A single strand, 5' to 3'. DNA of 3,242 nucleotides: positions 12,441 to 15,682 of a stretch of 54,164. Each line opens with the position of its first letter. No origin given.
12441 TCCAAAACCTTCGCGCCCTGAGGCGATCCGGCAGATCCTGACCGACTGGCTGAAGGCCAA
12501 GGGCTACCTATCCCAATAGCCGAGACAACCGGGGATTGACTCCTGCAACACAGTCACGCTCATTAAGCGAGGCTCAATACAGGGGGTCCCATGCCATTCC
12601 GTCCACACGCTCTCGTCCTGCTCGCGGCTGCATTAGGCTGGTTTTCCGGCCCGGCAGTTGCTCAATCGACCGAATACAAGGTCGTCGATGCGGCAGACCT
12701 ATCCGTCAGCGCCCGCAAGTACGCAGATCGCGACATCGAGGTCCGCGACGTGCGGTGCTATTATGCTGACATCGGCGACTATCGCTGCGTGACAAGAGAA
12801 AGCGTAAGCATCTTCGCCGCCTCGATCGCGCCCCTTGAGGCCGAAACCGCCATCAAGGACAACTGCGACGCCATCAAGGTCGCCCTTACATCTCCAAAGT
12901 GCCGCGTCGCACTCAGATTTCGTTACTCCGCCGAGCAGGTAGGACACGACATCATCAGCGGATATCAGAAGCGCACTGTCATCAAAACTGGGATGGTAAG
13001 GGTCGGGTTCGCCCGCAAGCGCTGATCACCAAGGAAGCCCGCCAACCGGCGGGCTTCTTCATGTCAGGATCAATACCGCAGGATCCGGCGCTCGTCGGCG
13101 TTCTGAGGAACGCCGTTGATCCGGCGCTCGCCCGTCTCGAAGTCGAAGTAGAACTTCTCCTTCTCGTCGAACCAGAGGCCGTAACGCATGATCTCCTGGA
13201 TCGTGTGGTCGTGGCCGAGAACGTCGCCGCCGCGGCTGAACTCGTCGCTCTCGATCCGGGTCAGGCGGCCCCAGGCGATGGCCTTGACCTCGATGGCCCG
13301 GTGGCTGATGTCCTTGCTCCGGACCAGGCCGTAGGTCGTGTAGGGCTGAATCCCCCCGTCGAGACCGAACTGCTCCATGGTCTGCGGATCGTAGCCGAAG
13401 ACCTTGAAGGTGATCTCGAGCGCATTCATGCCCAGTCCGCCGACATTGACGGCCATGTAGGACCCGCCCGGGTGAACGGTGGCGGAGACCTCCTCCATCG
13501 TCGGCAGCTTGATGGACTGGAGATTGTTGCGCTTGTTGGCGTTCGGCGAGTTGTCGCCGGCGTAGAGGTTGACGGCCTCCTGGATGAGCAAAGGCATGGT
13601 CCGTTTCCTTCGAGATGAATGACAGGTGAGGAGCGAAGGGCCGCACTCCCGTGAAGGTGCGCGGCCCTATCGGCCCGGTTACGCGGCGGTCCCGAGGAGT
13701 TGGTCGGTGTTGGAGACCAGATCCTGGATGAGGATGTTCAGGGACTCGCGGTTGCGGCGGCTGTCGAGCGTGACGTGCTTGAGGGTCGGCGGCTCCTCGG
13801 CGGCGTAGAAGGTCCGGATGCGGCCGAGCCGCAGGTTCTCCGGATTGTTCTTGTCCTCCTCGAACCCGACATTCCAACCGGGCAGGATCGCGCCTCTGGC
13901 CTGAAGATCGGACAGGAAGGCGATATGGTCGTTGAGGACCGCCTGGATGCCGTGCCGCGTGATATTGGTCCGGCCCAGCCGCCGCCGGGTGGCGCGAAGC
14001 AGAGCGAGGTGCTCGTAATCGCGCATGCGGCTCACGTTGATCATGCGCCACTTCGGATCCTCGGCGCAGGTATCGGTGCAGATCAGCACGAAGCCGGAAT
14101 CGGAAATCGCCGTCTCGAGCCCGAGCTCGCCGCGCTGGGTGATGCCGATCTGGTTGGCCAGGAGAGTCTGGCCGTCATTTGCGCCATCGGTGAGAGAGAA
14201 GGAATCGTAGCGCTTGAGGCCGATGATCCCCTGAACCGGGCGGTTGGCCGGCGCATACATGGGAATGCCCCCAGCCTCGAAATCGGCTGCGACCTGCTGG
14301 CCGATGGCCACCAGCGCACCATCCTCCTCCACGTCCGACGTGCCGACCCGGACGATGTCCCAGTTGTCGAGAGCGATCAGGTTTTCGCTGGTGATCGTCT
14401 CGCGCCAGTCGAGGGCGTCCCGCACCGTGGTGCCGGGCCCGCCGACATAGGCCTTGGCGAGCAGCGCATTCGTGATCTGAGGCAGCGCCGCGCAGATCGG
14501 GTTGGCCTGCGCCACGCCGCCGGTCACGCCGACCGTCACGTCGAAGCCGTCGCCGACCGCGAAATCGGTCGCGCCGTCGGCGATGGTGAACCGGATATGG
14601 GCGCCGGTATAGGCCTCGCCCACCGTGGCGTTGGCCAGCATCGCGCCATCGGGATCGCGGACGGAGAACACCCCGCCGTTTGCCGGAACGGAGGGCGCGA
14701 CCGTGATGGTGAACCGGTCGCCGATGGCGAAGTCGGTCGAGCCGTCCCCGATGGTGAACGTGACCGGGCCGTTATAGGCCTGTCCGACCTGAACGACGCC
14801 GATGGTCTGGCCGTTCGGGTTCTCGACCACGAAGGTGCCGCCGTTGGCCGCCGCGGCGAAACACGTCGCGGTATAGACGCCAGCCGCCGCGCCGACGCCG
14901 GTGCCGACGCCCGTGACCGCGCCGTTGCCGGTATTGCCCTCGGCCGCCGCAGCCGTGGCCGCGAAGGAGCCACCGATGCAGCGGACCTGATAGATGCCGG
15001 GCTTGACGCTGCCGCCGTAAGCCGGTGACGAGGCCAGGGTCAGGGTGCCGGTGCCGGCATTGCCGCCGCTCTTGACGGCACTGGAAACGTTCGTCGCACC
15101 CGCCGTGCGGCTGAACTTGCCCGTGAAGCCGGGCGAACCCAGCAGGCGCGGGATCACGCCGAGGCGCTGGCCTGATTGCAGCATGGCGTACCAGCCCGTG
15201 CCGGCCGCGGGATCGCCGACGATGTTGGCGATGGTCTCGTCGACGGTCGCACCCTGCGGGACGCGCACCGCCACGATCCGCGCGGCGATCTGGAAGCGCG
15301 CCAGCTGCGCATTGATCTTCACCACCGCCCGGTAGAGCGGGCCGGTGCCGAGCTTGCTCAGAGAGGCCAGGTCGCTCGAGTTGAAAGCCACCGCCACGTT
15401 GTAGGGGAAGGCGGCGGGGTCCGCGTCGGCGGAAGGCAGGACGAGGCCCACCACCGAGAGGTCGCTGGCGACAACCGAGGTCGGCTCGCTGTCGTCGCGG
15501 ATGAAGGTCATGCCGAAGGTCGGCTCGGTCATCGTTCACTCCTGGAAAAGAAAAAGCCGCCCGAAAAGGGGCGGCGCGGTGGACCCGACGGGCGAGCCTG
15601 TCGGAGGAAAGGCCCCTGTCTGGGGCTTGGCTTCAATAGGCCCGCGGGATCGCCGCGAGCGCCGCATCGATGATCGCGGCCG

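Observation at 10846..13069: Four-gene accessory island splits the tail operon between tube and the E/E' chaperone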

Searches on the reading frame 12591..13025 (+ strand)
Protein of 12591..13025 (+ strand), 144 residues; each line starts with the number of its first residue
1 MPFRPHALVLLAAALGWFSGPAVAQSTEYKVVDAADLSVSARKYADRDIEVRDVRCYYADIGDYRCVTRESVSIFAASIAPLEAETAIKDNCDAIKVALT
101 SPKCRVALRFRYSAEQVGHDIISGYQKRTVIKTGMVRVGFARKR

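Call 3: search_protein_families(library=pfam, proteins=[window:12591-13025:+], max_evalue=0.1)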
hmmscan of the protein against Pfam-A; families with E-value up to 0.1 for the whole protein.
window:12591-13025:+ (144 aa): 0 families

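Call 4: search_protein_families(library=phrogs, proteins=[window:12591-13025:+], max_evalue=0.1)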
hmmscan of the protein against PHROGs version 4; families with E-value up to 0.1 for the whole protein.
window:12591-13025:+ (144 aa): 0 families

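Call 9: find_encoding_contigs(protein=window:12591-13025:+, flank=8000, max_places=8)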
Protein window:12591-13025:+ (144 aa): 3 contigs read that carry it; 2 places shown.
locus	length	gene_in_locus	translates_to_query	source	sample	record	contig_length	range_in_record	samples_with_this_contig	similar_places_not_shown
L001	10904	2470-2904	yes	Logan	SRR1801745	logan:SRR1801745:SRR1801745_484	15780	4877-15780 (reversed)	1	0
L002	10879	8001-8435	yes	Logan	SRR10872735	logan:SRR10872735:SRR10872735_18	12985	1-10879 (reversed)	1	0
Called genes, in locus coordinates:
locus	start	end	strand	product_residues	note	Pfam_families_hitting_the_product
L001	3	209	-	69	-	?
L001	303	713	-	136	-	-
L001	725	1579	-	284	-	PF02498:Bro-N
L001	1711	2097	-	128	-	-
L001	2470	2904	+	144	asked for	-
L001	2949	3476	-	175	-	PF04985:Phage_tube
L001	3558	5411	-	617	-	-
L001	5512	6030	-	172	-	PF14301:DUF4376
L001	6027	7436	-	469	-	PF12789:PTR (weak)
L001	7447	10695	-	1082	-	PF16075:DUF4815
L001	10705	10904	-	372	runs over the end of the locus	PF09684:Tail_P2_I, PF25691:BW3TFN (weak)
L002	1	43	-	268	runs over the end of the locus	PF01471:PG_binding_1 (faint), PF01510:Amidase_2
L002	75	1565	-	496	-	PF09206:ArabFuran-catal (weak), PF13472:Lipase_GDSL_2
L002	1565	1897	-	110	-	-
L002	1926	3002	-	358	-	-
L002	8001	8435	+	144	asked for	-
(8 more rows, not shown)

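Call 12: find_homologous_proteins(query=window:12591-13025:+, max_evalue=0.01)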
Query window:12591-13025:+ (144 aa): 3 proteins with E <= 0.01 among 164 candidates.
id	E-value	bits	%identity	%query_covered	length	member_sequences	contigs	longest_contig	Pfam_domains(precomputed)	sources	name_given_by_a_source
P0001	2.7e-88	311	100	100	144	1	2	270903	-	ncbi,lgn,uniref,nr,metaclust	ncbi:hypothetical protein GGR34_003690 [Microvirga flocculans]|uniref:UrcA family protein n=1 Tax=Mi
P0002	2.0e-61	224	80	92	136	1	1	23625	-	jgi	-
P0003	2.7e-26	110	46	79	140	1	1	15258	-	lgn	-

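Call 13: search_protein_families(library=ncbifam, proteins=[window:12591-13025:+], max_evalue=1)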
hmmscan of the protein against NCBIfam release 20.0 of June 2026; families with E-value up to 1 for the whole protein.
window:12591-13025:+ (144 aa): 1 family
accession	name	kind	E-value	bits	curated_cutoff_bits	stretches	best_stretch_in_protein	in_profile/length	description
TIGR04542.1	GMC_mycofac_2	equivalog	0.012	14.7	400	1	53-138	278-362/425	mycofactocin system GMC family oxidoreductase MftG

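Call 14: search_protein_families(library=padloc, proteins=[window:12591-13025:+], max_evalue=1)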
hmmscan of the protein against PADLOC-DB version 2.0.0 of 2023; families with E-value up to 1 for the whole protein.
window:12591-13025:+ (144 aa): 0 families

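Call 15: find_encoding_contigs(protein=P0002, flank=10000, max_places=4)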
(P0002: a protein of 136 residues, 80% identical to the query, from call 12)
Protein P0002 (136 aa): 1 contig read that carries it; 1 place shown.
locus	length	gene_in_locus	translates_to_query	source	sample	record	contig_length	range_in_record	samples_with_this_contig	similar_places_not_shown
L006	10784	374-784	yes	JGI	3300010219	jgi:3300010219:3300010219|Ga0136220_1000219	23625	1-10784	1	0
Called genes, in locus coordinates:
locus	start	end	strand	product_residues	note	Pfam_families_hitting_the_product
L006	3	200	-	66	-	?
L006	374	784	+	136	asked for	-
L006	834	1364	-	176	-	PF04985:Phage_tube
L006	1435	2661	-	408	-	-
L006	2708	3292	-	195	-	-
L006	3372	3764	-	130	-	-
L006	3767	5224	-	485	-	PF12789:PTR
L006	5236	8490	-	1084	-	PF16075:DUF4815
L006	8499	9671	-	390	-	PF09684:Tail_P2_I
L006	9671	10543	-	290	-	PF26776:Baseplate_J_N, PF26078:Baseplate_J_M (faint)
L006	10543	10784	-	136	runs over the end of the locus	PF04965:GPW_gp25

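Call 16: find_encoding_contigs(protein=P0003, flank=10000, max_places=4)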
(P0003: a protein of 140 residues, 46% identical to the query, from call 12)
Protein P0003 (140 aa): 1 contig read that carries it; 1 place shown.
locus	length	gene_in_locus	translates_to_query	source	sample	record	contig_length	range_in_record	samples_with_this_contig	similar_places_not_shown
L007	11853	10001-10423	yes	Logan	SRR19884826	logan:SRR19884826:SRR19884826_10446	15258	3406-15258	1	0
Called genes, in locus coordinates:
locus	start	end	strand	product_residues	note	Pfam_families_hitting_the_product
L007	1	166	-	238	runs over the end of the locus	PF01471:PG_binding_1, PF05257:CHAP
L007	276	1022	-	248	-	PF14602:Hexapep_2 (faint), PF25084:LbH_EIF2B (faint), PF25087:GMPPB_C (faint), PF00132:Hexapep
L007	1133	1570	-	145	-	-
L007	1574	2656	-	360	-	PF21722:Gly_rich_2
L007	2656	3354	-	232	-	PF10076:Phage_Mu_Gp48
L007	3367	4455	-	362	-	PF04865:Baseplate_J, PF26078:Baseplate_J_M, PF26079:Baseplate_J_C (weak)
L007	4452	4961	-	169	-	PF07409:GP46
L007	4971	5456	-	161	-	PF06890:Phage_Mu_Gp45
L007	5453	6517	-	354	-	PF21683:GpP-like_1st, PF22255:Gp44-like_2nd, PF22630:NMB1110_3rd (weak), PF21929:GpP_4th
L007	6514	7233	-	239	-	-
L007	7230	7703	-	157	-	PF07157:DNA_circ_N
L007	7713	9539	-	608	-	PF10145:PhageMin_Tail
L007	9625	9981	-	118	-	-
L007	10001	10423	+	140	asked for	-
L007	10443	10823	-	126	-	PF10618:Tail_tube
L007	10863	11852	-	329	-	?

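Call 70: predict_structure(alignment_id=A7)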
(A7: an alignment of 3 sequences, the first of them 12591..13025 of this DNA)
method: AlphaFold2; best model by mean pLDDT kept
length: 144 residues; sequences in the alignment: 3
mean_pLDDT: 55.3   pTM: 0.46
mean pLDDT of the five models: 55.3, 48.3, 44.7, 39.8, 34.5
residues with pLDDT >= 90: 0; 70-90: 3; 50-70: 102; < 50: 39
segments of 3 or more residues with pLDDT < 50: 1-4, 6-11, 16-25, 93-101, 121-126
pLDDT, mean of each block of 10 residues (from residue 1): 45 46 52 67 65 63 62 56 56 43 56 52 51 59 58
secondary structure, 60 per line:
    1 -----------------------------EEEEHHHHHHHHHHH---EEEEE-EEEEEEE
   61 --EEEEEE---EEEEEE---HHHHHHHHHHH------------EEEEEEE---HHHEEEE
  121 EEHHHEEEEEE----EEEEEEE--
elements in order: E30-33 H34-44 E48-52 E54-60 E63-68 E72-77 H81-91 E104-110 E117-122 E126-131 E136-142

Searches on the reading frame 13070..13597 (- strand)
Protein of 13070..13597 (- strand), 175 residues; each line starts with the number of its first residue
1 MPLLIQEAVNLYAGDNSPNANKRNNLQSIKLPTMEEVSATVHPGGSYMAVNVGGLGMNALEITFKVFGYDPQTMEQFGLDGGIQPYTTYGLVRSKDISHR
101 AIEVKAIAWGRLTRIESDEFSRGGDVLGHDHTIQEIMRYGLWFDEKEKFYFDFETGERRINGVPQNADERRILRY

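Call 3: search_protein_families(library=pfam, proteins=[window:13070-13597:-], max_evalue=0.1)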
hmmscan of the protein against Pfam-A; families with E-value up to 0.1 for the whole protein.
window:13070-13597:- (175 aa): 1 family
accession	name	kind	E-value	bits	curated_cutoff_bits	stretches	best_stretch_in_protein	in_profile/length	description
PF04985.20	Phage_tube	-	1.6e-11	44.7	22.4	1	25-173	19-164/165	Phage tail tube protein FII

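Call 4: search_protein_families(library=phrogs, proteins=[window:13070-13597:-], max_evalue=0.1)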
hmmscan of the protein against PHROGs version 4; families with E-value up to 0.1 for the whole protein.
window:13070-13597:- (175 aa): 1 family
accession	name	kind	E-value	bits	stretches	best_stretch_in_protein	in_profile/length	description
phrog_55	-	connector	3.5e-18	67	1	24-173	21-171/173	head closure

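Call 10: find_encoding_contigs(protein=window:13070-13597:-, flank=8000, max_places=10)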
Protein window:13070-13597:- (175 aa): 3 contigs read that carry it; 2 places shown.
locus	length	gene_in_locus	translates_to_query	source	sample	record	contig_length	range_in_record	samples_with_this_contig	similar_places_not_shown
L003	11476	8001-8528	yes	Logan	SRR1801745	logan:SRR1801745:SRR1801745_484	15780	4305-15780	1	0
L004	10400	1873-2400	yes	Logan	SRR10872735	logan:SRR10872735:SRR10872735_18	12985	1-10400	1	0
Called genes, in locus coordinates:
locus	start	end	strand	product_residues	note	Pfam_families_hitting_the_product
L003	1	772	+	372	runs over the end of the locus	PF09684:Tail_P2_I, PF25691:BW3TFN (weak)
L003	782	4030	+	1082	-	PF16075:DUF4815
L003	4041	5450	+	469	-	PF12789:PTR (weak)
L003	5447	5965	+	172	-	PF14301:DUF4376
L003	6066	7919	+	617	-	-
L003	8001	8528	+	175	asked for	PF04985:Phage_tube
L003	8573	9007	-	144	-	-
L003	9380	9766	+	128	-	-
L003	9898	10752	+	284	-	PF02498:Bro-N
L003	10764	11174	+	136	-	-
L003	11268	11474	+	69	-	?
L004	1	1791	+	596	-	?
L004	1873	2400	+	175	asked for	PF04985:Phage_tube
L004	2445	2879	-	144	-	-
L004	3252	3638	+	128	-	-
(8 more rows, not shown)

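Call 11: find_related_loci(query=window:13070-13597:-, collection=genome_contigs, flank=7000)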
Query window:13070-13597:- (175 aa) in genome_contigs; peptide patterns used: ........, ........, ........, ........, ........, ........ (x = any residue, [..] = any of these).
100 stretches matched a pattern; 1 encode a relative of the query (tblastn E <= 1e-3); 1 distinct loci.
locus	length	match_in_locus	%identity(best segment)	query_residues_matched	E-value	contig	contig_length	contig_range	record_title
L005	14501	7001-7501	43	3-171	1e-38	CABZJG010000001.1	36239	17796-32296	MAG: Rhodobacteraceae bacterium isolate AG-337-I11 genome assembly, contig: AG-337-I11_NODE_1, whole genome shotgun sequ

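Call 25: find_related_loci(query=A1, collection=viral_contigs, flank=6000)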
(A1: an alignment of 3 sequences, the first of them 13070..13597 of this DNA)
Query A1 (175 aa) in viral_contigs; peptide patterns used: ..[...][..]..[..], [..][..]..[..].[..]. (x = any residue, [..] = any of these).
224 stretches matched a pattern; 10 encode a relative of the query (tblastn E <= 1e-3); 10 distinct loci.
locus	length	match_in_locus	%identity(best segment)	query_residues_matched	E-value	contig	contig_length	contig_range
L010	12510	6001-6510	42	3-174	4e-38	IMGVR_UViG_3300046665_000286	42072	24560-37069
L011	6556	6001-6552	35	5-174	3e-26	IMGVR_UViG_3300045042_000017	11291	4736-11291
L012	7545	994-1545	35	5-174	3e-26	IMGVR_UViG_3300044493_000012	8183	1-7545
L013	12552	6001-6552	34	5-174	2e-25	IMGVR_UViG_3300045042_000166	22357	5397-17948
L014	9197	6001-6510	36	1-173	1e-24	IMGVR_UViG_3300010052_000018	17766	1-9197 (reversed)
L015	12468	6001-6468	32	7-163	3e-20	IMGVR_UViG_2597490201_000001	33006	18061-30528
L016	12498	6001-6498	32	2-168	8e-18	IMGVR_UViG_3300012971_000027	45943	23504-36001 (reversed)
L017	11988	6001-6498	32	2-168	8e-18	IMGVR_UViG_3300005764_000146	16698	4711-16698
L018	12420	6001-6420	25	13-162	1e-7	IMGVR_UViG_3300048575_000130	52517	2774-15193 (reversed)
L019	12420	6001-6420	25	13-162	1e-7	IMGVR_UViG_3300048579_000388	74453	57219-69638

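Call 26: find_related_loci(query=A1, collection=metagenome_contigs, flank=6000)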
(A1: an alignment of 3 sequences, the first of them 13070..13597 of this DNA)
Query A1 (175 aa) in metagenome_contigs; peptide patterns used: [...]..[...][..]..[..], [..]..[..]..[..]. (x = any residue, [..] = any of these).
598 stretches matched a pattern; 4 encode a relative of the query (tblastn E <= 1e-3); 4 distinct loci.
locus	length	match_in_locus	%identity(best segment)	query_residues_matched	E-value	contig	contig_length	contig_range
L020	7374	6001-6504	41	5-174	1e-38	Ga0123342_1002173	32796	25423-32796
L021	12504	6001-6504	40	5-174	2e-37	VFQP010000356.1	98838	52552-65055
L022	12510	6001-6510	42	3-174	4e-37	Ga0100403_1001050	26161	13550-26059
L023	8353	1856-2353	39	7-174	4e-33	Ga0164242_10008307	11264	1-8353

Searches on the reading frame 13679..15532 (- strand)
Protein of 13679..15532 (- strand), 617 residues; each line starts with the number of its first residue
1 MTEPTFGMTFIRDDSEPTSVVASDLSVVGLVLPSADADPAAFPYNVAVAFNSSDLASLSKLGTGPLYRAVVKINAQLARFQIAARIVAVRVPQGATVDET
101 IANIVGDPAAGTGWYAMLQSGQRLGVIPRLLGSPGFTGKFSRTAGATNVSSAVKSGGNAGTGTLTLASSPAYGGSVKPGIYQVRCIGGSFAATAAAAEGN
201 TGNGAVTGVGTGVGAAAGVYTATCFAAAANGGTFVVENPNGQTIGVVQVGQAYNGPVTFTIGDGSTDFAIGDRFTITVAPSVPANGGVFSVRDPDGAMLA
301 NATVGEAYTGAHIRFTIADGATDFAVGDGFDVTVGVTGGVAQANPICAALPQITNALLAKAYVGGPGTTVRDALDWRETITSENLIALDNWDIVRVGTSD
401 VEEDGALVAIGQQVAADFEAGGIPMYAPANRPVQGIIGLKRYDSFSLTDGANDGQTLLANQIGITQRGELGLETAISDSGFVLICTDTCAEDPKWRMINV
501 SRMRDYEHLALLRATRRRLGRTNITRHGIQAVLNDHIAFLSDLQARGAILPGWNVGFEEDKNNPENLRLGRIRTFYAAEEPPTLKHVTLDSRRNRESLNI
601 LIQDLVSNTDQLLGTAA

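Call 3: search_protein_families(library=pfam, proteins=[window:13679-15532:-], max_evalue=0.1)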
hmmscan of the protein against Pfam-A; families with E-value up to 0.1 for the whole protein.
window:13679-15532:- (617 aa): 3 families
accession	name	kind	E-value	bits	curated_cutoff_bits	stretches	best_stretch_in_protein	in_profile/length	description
PF13860.13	FlgD_ig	-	0.0061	17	27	0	226-261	19-54/79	FlgD Ig-like domain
PF17482.7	Phage_sheath_1C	-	0.013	16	26.9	1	491-550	2-62/104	Phage tail sheath C-terminal domain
PF23607.1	WZC_N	-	0.055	14.3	27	0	285-319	60-96/110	Tyrosine-protein kinase Wzc, N-terminal domain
